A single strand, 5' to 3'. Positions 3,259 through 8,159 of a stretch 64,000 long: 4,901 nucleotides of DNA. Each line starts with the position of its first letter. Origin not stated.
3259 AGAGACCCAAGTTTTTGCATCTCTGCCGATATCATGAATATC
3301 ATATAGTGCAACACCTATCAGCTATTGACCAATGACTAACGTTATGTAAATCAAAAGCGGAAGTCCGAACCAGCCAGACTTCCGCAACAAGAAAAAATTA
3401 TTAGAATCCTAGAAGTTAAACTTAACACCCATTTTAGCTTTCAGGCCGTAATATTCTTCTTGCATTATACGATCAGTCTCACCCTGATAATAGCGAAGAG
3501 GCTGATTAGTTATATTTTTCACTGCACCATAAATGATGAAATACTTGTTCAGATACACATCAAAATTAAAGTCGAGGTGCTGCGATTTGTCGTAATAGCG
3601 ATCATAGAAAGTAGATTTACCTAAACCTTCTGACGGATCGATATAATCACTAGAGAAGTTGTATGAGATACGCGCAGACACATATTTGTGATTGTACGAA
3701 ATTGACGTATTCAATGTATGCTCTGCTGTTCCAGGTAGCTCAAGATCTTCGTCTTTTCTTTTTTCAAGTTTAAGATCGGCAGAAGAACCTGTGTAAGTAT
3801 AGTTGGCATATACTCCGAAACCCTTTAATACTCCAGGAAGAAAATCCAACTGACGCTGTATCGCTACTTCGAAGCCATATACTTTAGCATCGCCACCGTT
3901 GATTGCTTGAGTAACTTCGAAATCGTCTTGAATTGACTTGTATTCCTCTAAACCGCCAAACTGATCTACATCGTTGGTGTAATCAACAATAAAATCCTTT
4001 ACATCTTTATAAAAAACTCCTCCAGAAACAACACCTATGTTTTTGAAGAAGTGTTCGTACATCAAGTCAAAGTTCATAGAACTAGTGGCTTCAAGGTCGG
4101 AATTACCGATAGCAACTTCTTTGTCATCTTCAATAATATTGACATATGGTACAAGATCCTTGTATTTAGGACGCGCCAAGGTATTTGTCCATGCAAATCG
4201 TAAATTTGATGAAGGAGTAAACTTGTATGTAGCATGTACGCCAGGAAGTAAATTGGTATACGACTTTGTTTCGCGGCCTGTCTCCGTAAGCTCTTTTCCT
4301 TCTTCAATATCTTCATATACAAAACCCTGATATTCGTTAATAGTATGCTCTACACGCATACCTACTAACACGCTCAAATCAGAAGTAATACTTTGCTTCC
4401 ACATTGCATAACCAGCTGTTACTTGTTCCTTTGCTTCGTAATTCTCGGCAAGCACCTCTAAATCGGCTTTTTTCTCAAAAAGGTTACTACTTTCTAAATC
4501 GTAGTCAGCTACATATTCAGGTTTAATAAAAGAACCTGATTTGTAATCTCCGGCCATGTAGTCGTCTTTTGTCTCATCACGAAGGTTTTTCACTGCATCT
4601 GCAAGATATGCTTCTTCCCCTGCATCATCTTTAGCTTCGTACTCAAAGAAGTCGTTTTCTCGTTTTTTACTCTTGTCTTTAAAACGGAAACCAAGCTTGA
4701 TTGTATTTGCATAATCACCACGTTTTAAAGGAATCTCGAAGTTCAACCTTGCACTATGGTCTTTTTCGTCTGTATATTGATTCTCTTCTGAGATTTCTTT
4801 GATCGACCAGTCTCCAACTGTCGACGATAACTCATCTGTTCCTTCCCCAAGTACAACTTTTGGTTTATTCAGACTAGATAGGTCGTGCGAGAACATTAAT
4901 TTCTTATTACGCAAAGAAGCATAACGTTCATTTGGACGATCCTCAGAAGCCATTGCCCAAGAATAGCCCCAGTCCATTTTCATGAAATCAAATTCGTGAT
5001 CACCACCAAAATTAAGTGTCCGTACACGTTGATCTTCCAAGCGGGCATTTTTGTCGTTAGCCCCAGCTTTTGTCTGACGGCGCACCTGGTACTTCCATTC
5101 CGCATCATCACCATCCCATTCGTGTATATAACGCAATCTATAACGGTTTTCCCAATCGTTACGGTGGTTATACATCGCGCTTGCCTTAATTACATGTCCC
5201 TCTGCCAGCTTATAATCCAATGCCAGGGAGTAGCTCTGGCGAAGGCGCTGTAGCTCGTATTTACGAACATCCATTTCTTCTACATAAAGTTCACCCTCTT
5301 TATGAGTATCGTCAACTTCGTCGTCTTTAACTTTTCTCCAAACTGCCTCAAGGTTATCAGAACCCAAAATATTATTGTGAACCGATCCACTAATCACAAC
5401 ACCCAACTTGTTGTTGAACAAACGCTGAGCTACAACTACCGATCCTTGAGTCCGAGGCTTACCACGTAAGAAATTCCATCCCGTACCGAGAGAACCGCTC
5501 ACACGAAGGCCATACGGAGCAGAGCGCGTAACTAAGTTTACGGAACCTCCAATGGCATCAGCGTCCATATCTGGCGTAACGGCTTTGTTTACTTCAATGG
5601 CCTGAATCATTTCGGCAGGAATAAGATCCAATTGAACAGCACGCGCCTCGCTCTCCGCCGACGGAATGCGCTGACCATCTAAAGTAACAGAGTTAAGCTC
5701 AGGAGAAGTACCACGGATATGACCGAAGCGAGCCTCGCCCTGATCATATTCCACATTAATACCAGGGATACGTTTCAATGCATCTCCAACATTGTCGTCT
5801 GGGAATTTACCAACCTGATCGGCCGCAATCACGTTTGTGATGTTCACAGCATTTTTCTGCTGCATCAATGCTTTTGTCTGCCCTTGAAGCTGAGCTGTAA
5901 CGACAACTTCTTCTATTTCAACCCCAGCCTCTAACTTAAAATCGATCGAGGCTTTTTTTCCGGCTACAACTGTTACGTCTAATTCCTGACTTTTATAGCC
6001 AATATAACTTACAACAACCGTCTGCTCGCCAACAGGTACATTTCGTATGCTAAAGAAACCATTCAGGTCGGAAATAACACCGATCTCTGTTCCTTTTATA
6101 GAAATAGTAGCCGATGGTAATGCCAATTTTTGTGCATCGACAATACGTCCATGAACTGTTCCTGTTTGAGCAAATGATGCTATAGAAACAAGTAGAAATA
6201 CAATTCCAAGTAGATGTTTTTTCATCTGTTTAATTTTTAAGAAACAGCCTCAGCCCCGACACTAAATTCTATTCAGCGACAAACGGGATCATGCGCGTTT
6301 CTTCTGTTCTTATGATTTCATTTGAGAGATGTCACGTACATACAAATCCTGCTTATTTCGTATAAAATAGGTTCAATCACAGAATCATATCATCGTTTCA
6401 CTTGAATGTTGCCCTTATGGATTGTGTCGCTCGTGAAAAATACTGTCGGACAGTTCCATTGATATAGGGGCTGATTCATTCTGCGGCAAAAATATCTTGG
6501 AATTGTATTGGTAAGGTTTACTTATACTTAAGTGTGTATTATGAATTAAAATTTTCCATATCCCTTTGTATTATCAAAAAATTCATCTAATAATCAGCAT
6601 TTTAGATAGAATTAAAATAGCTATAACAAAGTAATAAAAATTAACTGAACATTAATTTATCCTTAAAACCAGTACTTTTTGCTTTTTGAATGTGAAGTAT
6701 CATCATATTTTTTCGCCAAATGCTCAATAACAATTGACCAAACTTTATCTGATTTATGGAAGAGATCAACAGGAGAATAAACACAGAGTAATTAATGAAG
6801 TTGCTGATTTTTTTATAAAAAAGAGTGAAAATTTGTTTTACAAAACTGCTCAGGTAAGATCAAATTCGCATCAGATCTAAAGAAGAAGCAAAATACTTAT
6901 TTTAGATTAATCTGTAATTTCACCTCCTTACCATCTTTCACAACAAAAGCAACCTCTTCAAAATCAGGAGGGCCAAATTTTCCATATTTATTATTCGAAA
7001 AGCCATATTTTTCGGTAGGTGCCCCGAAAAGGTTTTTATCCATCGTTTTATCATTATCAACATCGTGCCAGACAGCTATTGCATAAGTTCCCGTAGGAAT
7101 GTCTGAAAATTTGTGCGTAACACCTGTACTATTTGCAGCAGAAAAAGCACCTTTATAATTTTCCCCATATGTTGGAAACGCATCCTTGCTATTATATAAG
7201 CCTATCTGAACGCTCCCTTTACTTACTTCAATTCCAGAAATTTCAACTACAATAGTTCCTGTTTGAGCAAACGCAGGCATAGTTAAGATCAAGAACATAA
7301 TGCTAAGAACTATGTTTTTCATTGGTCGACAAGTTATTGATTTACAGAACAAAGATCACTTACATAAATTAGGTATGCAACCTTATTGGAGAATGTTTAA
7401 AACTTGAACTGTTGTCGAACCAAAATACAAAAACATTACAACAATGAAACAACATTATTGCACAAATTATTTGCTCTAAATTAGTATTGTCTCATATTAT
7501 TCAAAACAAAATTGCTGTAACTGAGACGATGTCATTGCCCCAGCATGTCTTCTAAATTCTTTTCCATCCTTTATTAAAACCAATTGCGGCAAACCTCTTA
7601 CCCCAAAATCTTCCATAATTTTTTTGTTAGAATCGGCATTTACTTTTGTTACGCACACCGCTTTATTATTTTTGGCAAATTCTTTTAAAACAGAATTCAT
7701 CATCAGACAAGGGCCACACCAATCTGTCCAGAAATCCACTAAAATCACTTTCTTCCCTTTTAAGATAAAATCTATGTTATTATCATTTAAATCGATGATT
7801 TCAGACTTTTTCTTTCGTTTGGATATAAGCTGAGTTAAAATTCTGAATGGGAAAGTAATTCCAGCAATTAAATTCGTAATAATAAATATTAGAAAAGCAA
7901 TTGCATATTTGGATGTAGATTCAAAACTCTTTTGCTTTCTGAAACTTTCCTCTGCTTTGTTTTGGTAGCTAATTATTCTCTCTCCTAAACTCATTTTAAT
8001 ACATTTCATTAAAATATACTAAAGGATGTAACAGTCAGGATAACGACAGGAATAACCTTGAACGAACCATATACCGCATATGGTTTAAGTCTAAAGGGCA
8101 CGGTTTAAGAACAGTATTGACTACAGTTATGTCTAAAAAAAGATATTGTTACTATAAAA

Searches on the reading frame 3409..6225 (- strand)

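Call 8: search_protein_families(library=pfam, proteins=[window:3409-6225:-], max_evalue=0.001)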
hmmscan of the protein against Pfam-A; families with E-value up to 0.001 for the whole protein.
window:3409-6225:- (938 aa): 4 families
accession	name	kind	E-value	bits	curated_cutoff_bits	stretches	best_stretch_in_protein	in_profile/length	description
PF00593.30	TonB_dep_Rec_b-barrel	-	7.1e-31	109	27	1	479-905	50-436/436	TonB dependent receptor-like, beta-barrel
PF13715.12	CarbopepD_reg_2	-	7.6e-21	74.4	32.2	1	24-109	1-88/88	CarboxypepD_reg-like domain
PF13620.12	CarboxypepD_reg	-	3.9e-17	62.8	32.3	1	23-99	1-82/82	Carboxypeptidase regulatory-like domain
PF07715.20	Plug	-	6.8e-17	62.4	23.9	1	125-227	4-106/107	TonB-dependent Receptor Plug Domain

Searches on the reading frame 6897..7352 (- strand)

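Call 8: search_protein_families(library=pfam, proteins=[window:6897-7352:-], max_evalue=0.001)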
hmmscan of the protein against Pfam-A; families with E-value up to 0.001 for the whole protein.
window:6897-7352:- (151 aa): 1 family
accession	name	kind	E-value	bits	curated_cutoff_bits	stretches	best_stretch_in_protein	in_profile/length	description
PF09912.14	DUF2141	-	4.3e-32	110.8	24.4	1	36-142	1-108/112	Uncharacterized protein conserved in bacteria (DUF2141)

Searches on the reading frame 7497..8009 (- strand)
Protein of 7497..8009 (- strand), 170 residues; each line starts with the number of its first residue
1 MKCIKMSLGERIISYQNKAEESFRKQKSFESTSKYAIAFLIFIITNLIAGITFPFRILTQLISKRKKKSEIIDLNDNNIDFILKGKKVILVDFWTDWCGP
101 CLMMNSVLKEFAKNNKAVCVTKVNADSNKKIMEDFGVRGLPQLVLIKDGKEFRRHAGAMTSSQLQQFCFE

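Call 8: search_protein_families(library=pfam, proteins=[window:7497-8009:-], max_evalue=0.001)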
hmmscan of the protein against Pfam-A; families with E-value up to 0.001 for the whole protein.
window:7497-8009:- (170 aa): 6 families
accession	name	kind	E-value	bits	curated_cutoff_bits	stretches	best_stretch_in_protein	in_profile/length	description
PF00085.26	Thioredoxin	-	4.3e-23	81.7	23.5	1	75-167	6-100/103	Thioredoxin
PF13098.12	Thioredoxin_2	-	3.7e-09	37.3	27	1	84-166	3-102/104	Thioredoxin-like domain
PF13905.12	Thioredoxin_8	-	4.5e-08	33.8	27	1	87-116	2-31/94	Thioredoxin-like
PF14595.12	Thioredoxin_9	-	6.2e-06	26.6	25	1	74-148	31-106/129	Thioredoxin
PF08534.16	Redoxin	-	1.3e-05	25.5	26.6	1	83-162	26-108/148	Redoxin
PF04756.19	OST3_OST6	-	0.00039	20.4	27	0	60-153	2-109/294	OST3 / OST6 family, transporter family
